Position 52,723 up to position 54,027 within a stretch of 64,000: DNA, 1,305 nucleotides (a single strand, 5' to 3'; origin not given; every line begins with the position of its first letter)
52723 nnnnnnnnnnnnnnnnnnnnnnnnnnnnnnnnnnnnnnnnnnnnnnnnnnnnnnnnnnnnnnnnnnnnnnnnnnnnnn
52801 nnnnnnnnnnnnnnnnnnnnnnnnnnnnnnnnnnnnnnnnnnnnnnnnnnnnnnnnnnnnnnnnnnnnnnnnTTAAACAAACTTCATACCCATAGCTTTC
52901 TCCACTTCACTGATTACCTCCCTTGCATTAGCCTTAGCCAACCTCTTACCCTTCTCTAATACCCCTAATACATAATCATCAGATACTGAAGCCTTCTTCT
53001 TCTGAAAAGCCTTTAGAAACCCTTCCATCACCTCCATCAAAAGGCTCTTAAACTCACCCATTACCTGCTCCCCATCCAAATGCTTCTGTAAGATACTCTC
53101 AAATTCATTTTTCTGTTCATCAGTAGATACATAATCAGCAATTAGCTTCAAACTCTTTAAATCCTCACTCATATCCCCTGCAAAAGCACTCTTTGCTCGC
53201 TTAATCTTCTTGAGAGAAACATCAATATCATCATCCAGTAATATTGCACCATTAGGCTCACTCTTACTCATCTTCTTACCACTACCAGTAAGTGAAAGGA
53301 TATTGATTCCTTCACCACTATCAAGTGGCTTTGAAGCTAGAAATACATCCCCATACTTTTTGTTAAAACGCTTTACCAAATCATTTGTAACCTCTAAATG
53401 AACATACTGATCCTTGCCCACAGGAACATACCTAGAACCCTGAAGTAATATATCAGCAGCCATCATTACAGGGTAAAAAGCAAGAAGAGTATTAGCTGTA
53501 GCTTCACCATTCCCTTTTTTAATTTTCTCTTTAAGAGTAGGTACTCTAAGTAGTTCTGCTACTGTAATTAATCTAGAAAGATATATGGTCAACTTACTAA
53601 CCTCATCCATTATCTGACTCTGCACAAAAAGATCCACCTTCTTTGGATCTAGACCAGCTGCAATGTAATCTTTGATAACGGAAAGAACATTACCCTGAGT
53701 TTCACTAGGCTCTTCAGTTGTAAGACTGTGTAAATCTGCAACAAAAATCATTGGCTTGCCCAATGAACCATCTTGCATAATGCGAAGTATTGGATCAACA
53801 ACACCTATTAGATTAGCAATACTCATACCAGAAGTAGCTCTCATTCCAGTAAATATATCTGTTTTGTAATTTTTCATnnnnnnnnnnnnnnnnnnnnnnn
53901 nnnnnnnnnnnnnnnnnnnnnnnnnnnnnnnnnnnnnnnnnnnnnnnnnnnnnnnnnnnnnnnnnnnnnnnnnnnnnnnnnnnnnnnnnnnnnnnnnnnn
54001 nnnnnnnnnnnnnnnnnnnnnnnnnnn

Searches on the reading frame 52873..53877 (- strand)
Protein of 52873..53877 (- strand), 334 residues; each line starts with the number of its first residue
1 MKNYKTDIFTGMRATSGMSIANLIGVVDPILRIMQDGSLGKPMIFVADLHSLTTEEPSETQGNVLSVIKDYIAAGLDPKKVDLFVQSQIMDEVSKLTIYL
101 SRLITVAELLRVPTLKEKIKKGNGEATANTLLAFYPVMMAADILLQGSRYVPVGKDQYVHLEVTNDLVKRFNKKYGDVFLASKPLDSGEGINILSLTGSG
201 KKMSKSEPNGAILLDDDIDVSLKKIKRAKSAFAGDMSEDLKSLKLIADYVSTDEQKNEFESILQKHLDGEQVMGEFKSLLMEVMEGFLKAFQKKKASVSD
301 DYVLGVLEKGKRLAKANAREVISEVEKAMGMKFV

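Call 7: find_homologous_proteins(query=window:52873-53877:-)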
Query window:52873-53877:- (334 aa): 7547 proteins with E <= 0.001 among 8000 candidates; the best 120 are listed.
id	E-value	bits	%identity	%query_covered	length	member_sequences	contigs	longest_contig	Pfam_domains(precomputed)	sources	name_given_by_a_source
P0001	1.9e-207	705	100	100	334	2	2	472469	PF00579.32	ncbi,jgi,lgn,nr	ncbi:tryptophan--tRNA ligase [bacterium]|nr:tryptophan--tRNA ligase [bacterium]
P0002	2.8e-177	606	83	100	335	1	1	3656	PF00579.32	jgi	-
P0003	1.0e-163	562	78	100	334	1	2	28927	PF00579.32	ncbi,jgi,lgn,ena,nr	ncbi:TPA: tryptophan--tRNA ligase [Patescibacteria group bacterium]|nr:tryptophan--tRNA ligase [Pate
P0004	4.5e-160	550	76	100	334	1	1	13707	PF00579.32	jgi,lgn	jgi:tryptophanyl-tRNA synthetase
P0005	8.2e-149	513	69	100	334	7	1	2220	PF00579.32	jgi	jgi:tryptophanyl-tRNA synthetase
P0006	1.8e-148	512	69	100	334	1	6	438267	PF00579.32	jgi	jgi:tryptophanyl-tRNA synthetase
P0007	5.7e-148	510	69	100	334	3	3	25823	PF00579.32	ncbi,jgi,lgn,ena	-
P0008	2.3e-147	508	69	100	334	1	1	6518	PF00579.32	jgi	jgi:tryptophanyl-tRNA synthetase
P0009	3.7e-147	507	68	100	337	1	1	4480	PF00579.32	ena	-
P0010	5.9e-147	507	69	100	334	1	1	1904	PF00579.32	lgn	-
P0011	6.8e-147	506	69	100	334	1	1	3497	PF00579.32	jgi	jgi:tryptophanyl-tRNA synthetase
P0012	8.1e-147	506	69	100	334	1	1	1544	PF00579.32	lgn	-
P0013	1.4e-146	505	69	100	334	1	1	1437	PF00579.32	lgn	-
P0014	2.1e-146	505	69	100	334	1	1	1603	PF00579.32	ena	-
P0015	9.4e-146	503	68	100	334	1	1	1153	PF00579.32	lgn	-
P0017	1.3e-145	502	69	100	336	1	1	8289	PF00579.32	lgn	-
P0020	3.8e-145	501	66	100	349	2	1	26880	PF00579.32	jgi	jgi:tryptophanyl-tRNA synthetase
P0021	5.5e-145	500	68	100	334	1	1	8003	PF00579.32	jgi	jgi:tryptophanyl-tRNA synthetase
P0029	1.5e-143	495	67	100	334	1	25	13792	PF00579.32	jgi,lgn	jgi:tryptophanyl-tRNA synthetase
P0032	5.3e-143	494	67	100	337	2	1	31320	PF00579.32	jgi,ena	-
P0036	4.5e-142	491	65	100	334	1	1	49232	PF00579.32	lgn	-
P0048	4.5e-121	422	59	99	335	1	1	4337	PF00579.32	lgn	-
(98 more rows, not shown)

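Call 8: find_related_loci(query=window:52876-53877:-, collection=genome_contigs, flank=3000)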
Query window:52876-53877:- (334 aa) in genome_contigs; peptide patterns used: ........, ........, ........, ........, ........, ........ (x = any residue, [..] = any of these).
172 stretches matched a pattern; 14 encode a relative of the query (tblastn E <= 1e-3); 14 distinct loci.
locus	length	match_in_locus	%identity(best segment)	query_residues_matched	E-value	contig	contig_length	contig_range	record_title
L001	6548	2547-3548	92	1-334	0e+0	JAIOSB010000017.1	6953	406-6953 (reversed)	MAG: bacterium isolate SMBSF33 bin_103_k127_11715, whole genome shotgun sequence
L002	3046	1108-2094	78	6-334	0e+0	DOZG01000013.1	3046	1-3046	MAG TPA_asm: Patescibacteria group bacterium isolate UBA9296 contig_246715, whole genome shotgun sequence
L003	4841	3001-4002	69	1-334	1e-154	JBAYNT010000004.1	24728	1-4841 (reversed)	MAG: Candidatus Dojkabacteria bacterium isolate SO_2016_LW1_71 scaffold01762_LW64-88_2016, whole genome shotgun sequence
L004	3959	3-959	68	16-334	8e-149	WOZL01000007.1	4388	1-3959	MAG: Candidatus Dojkabacteria bacterium isolate WOFB23 NODE_9179_length_4388_cov_5.393953, whole genome shotgun sequence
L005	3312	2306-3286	46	5-332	4e-93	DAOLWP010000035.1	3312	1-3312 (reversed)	MAG TPA_asm: Candidatus Pacearchaeota archaeon isolate AMR_MDS_4550 NODE_25572_length_3312_cov_21.074302, whole genome s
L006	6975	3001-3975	32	3-331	5e-37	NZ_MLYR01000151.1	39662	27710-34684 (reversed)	Bacillus sp. MUM 116, whole genome shotgun sequence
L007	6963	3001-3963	34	9-332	7e-37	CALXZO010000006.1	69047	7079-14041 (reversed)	MAG: uncultured Clostridia bacterium isolate BRZ_GG__bin110 genome assembly, contig: BRZ_GG__NODE_630_length_69047_cov_7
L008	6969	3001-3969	33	8-330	4e-41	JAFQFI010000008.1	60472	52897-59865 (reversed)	MAG: Clostridia bacterium isolate RGIG1768 Goat_Cecum-4__c74900, whole genome shotgun sequence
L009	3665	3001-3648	36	8-225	1e-35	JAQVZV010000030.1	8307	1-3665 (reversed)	MAG: Bacilli bacterium isolate STF2_181 NODE_27775_length_8307_cov_3.605379_Sandtown_F2, whole genome shotgun sequence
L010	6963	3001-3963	31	8-331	2e-35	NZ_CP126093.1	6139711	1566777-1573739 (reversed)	Neobacillus sp. DY30 chromosome, complete genome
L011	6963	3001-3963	31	8-331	4e-35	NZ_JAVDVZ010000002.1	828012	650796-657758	Neobacillus niacini strain BE203 Ga0466824_02, whole genome shotgun sequence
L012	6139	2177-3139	31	8-331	3e-35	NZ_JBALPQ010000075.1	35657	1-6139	Neobacillus niacini strain JJ1273 JJ-1273_contig_76, whole genome shotgun sequence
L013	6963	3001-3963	31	8-331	3e-35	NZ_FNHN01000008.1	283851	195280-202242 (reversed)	Bacillus sp. OK048, whole genome shotgun sequence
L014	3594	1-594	33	137-331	6e-20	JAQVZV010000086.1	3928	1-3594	MAG: Bacilli bacterium isolate STF2_181 NODE_92662_length_3928_cov_3.480663_Sandtown_F2, whole genome shotgun sequence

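Call 13: find_related_loci(query=A1, collection=metagenome_contigs, flank=1500)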
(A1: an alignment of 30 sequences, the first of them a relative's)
Query A1 (334 aa) in metagenome_contigs; peptide patterns used: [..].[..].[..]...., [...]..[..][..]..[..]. (x = any residue, [..] = any of these).
600 stretches matched a pattern (row limit reached: there are more); 595 encode a relative of the query (tblastn E <= 1e-3); the best 80 are kept; 80 distinct loci.
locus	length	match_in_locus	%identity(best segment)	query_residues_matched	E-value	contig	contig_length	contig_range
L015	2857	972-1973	68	1-334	2e-164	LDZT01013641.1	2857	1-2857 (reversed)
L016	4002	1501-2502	69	1-334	1e-153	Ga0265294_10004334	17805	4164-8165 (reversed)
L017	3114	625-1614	53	4-334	1e-116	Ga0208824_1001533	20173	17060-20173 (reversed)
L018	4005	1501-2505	52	1-334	1e-112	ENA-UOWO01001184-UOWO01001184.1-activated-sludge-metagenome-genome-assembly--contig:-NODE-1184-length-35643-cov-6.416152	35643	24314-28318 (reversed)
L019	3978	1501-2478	47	3-329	4e-95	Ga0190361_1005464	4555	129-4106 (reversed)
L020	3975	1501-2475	48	4-329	2e-93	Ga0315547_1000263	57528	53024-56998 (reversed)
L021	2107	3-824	55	60-334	9e-98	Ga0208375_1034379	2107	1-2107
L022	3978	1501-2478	48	3-329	6e-92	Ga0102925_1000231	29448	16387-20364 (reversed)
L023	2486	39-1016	48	3-329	3e-95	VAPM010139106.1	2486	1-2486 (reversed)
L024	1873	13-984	47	5-329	1e-96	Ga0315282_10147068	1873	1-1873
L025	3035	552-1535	46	4-332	5e-92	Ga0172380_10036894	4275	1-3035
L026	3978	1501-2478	47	3-329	2e-91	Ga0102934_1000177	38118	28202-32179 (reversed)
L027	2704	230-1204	46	4-329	3e-92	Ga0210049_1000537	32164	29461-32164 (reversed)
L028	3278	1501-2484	45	3-331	9e-93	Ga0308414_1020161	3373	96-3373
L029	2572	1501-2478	47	3-329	3e-92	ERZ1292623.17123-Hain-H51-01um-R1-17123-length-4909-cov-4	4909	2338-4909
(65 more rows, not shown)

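Call 16: find_encoding_contigs(protein=P0002, flank=1500, max_places=2)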
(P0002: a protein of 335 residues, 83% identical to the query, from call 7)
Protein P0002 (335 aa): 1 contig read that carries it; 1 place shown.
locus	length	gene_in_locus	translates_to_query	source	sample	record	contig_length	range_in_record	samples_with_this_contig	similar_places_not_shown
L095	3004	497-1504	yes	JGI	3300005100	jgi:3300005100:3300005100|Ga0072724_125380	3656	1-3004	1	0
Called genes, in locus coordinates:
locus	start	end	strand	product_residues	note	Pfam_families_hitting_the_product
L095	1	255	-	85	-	?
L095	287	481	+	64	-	-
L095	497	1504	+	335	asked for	PF00579:tRNA-synt_1b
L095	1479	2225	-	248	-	-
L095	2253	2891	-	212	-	PF02698:DUF218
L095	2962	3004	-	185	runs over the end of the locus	PF01327:Pep_deformylase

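Call 17: find_encoding_contigs(protein=P0004, flank=1500, max_places=2)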
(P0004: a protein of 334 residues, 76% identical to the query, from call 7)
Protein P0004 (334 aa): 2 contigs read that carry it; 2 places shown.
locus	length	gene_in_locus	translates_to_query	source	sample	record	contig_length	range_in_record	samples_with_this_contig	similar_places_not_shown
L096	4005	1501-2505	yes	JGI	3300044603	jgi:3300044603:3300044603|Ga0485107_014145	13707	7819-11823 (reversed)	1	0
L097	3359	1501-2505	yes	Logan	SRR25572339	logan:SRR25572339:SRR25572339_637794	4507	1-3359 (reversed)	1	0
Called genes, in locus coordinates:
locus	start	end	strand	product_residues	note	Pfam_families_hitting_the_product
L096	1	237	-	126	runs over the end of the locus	PF06397:Desulfoferrod_N, PF01880:Desulfoferrodox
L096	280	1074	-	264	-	PF00730:HhH-GPD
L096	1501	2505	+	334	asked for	PF00579:tRNA-synt_1b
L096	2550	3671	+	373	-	PF01979:Amidohydro_1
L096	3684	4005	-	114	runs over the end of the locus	PF27746:Small_heat_shock_put, PF00011:HSP20, PF04969:CS (weak)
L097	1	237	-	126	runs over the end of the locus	PF06397:Desulfoferrod_N, PF01880:Desulfoferrodox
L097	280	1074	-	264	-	PF00730:HhH-GPD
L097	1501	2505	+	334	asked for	PF00579:tRNA-synt_1b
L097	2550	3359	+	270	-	?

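Call 18: find_encoding_contigs(protein=P0006, flank=1500, max_places=2)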
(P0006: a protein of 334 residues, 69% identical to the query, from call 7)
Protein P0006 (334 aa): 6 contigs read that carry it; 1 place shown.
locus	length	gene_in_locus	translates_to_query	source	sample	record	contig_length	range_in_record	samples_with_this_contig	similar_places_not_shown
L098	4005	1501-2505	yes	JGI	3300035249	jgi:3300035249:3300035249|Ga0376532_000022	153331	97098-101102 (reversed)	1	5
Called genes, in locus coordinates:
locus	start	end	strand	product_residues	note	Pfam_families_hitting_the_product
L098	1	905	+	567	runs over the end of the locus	PF09587:PGA_cap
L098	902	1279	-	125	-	PF06397:Desulfoferrod_N, PF01880:Desulfoferrodox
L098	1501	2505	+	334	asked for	PF00579:tRNA-synt_1b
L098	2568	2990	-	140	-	PF27746:Small_heat_shock_put (weak), PF00011:HSP20, PF04969:CS (weak)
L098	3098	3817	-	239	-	-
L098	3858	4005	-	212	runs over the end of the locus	PF02698:DUF218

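Call 19: find_encoding_contigs(protein=P0048, flank=1500, max_places=2)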
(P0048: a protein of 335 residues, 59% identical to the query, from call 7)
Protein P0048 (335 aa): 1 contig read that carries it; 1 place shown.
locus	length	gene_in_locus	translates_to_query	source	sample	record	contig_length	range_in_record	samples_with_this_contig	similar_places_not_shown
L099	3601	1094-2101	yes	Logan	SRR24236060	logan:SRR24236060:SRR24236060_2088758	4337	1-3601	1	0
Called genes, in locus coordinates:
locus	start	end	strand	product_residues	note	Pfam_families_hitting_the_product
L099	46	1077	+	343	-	PF01458:SUFBD_core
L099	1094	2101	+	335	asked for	PF00579:tRNA-synt_1b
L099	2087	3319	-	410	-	PF12679:ABC2_membrane_2, PF12698:ABC2_membrane_3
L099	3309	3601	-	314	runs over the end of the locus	PF00005:ABC_tran, PF13304:AAA_21, PF13732:DrrA1-3_C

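Call 20: find_encoding_contigs(protein=P0007, flank=1500, max_places=2)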
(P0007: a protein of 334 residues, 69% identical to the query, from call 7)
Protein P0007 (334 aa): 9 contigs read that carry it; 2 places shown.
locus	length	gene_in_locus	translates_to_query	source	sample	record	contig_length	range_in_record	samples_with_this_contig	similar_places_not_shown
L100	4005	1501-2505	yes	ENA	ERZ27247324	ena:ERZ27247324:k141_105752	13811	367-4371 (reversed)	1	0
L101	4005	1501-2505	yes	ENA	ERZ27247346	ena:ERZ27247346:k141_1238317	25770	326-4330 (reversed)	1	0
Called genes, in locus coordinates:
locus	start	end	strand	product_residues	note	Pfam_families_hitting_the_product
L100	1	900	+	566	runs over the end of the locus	PF09587:PGA_cap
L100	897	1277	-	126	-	PF06397:Desulfoferrod_N, PF01880:Desulfoferrodox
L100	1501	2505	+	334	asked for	PF00579:tRNA-synt_1b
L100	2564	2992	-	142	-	PF27746:Small_heat_shock_put (weak), PF00011:HSP20, PF04969:CS (weak)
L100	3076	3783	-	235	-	-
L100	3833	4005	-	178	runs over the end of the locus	?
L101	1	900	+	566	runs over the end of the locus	PF09587:PGA_cap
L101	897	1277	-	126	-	PF06397:Desulfoferrod_N, PF01880:Desulfoferrodox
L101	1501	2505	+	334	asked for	PF00579:tRNA-synt_1b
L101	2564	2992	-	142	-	PF27746:Small_heat_shock_put (weak), PF00011:HSP20, PF04969:CS (weak)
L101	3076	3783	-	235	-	-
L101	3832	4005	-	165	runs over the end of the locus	?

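Call 21: find_encoding_contigs(protein=P0009, flank=1500, max_places=2)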
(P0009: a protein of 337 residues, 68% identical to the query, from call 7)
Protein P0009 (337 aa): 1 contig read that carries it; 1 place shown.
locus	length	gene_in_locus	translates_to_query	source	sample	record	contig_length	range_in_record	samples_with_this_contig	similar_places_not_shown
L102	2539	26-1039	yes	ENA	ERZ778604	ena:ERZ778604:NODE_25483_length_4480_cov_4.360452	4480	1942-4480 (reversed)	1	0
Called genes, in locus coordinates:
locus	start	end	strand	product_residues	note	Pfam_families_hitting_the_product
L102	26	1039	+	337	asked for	PF00579:tRNA-synt_1b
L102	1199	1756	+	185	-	-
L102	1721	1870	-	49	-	-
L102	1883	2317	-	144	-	PF27746:Small_heat_shock_put (weak), PF00011:HSP20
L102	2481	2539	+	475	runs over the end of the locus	-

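Call 22: find_encoding_contigs(protein=P0020, flank=1500, max_places=2)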
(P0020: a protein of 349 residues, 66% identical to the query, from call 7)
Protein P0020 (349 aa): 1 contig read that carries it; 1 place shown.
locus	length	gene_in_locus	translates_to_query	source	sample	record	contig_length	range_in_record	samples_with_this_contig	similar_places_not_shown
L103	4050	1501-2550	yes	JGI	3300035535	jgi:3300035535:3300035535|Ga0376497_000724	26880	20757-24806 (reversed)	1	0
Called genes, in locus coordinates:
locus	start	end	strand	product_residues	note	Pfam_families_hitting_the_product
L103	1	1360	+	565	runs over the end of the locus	PF09587:PGA_cap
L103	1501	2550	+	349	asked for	PF00579:tRNA-synt_1b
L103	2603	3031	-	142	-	PF27746:Small_heat_shock_put (weak), PF00011:HSP20, PF04969:CS (weak)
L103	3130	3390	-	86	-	PF20068:Amphi-Trp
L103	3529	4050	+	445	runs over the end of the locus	-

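Call 23: find_encoding_contigs(protein=P0032, flank=1500, max_places=2)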
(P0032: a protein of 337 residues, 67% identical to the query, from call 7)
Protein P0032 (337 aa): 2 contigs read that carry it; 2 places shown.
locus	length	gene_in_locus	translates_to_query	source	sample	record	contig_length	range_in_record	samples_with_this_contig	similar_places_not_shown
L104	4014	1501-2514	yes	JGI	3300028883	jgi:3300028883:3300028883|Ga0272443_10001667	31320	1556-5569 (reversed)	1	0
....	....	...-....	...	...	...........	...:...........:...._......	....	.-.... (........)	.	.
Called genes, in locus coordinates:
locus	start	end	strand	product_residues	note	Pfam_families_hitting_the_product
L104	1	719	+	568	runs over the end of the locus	PF09587:PGA_cap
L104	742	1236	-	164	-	-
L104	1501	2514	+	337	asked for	PF00579:tRNA-synt_1b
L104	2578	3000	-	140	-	PF27746:Small_heat_shock_put (weak), PF00011:HSP20, PF04969:CS (weak)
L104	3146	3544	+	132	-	PF00903:Glyoxalase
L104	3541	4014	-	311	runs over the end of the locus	-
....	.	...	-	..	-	?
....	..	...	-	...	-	-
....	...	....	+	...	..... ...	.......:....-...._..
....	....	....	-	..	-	?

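Call 24: find_encoding_contigs(protein=P0036, flank=1500, max_places=2)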
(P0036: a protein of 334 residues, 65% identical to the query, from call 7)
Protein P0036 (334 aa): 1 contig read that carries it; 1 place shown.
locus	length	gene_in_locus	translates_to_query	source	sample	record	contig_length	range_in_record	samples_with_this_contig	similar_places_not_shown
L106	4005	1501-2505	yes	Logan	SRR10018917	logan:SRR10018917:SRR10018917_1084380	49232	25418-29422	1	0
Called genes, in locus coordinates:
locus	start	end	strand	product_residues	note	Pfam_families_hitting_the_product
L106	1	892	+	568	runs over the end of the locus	PF09587:PGA_cap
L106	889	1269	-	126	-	PF06397:Desulfoferrod_N, PF01880:Desulfoferrodox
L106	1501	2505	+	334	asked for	PF00579:tRNA-synt_1b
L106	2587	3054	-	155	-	PF27746:Small_heat_shock_put, PF00011:HSP20, PF04969:CS (weak)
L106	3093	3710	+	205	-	-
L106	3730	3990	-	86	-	PF20068:Amphi-Trp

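Call 25: find_encoding_contigs(protein=P0029, flank=1500, max_places=2)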
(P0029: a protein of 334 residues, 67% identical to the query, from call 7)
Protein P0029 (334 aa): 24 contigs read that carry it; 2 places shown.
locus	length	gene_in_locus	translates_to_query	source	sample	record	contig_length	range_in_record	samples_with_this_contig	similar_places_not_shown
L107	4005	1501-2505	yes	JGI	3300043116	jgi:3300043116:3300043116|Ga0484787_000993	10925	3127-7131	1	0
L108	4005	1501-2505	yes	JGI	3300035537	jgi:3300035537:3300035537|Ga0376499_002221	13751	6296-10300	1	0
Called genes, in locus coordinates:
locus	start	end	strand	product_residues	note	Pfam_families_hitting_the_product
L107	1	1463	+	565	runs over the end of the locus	PF09587:PGA_cap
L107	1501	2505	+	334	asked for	PF00579:tRNA-synt_1b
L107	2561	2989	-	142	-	PF27746:Small_heat_shock_put (weak), PF00011:HSP20, PF04969:CS (weak)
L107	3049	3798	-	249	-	-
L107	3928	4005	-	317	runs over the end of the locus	-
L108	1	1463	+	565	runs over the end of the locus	PF09587:PGA_cap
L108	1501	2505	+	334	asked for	PF00579:tRNA-synt_1b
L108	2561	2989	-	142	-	PF27746:Small_heat_shock_put (weak), PF00011:HSP20, PF04969:CS (weak)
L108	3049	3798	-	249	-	-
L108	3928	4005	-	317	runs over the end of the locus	-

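Call 28: find_encoding_contigs(protein=P0021, flank=1500, max_places=2)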
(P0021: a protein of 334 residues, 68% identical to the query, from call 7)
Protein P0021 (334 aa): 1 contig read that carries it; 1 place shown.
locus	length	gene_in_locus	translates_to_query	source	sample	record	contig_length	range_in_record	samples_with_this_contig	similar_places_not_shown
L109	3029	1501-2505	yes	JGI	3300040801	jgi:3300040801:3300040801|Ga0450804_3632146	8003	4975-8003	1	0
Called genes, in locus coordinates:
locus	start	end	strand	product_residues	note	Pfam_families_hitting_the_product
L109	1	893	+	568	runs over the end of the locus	PF09587:PGA_cap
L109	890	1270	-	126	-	PF06397:Desulfoferrod_N, PF01880:Desulfoferrodox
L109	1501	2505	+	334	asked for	PF00579:tRNA-synt_1b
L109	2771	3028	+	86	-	?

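Call 29: find_encoding_contigs(protein=P0017, flank=1500, max_places=2)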
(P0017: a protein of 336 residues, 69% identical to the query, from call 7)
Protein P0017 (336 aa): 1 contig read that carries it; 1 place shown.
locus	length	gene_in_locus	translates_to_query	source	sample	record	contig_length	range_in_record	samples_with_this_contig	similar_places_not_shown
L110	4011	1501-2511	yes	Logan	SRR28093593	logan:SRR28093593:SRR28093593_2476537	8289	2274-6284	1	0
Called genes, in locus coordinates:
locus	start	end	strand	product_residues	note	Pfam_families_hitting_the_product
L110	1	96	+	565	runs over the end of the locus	PF09587:PGA_cap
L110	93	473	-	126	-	PF06397:Desulfoferrod_N, PF01880:Desulfoferrodox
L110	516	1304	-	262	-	-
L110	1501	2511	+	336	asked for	PF00579:tRNA-synt_1b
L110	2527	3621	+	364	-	PF01979:Amidohydro_1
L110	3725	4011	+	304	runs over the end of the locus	-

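Call 55: search_protein_families(library=ncbifam, proteins=[window:52873-53877:-], max_evalue=0.00001)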
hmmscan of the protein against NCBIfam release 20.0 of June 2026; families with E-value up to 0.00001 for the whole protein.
window:52873-53877:- (334 aa): 10 families
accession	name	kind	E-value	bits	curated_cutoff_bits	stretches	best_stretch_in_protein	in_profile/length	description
TIGR00233.1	trpS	equivalog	8.8e-71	238.9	176.75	1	6-331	3-328/328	tryptophan--tRNA ligase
NF009207.0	PRK12556.1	equivalog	5.5e-40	137.2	479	1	8-331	6-331/332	tryptophan--tRNA ligase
NF008922.0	PRK12283.1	equivalog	1.2e-37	129.7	572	1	5-177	3-173/400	tryptophan--tRNA ligase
NF008923.0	PRK12284.1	equivalog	9.7e-33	113.6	597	1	6-332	3-332/431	tryptophan--tRNA ligase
NF008925.0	PRK12285.1-2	equivalog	3.9e-23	82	451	1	8-300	65-355/365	tryptophan--tRNA ligase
NF008927.0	PRK12285.1-4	equivalog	2.9e-17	62.8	478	1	55-304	124-371/385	tryptophan--tRNA ligase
NF008924.0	PRK12285.1-1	equivalog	3.1e-12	46.4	644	1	58-300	127-360/381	tryptophan--tRNA ligase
NF008926.0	PRK12285.1-3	equivalog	7.4e-12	44.9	320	1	199-300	314-422/429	tryptophan--tRNA ligase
NF006330.0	PRK08560.1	equivalog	2.2e-09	36.8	220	1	43-315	67-329/342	tyrosine--tRNA ligase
NF008928.0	PRK12285.1-5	equivalog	1.8e-06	26.8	891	0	199-300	405-514/530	tryptophan--tRNA ligase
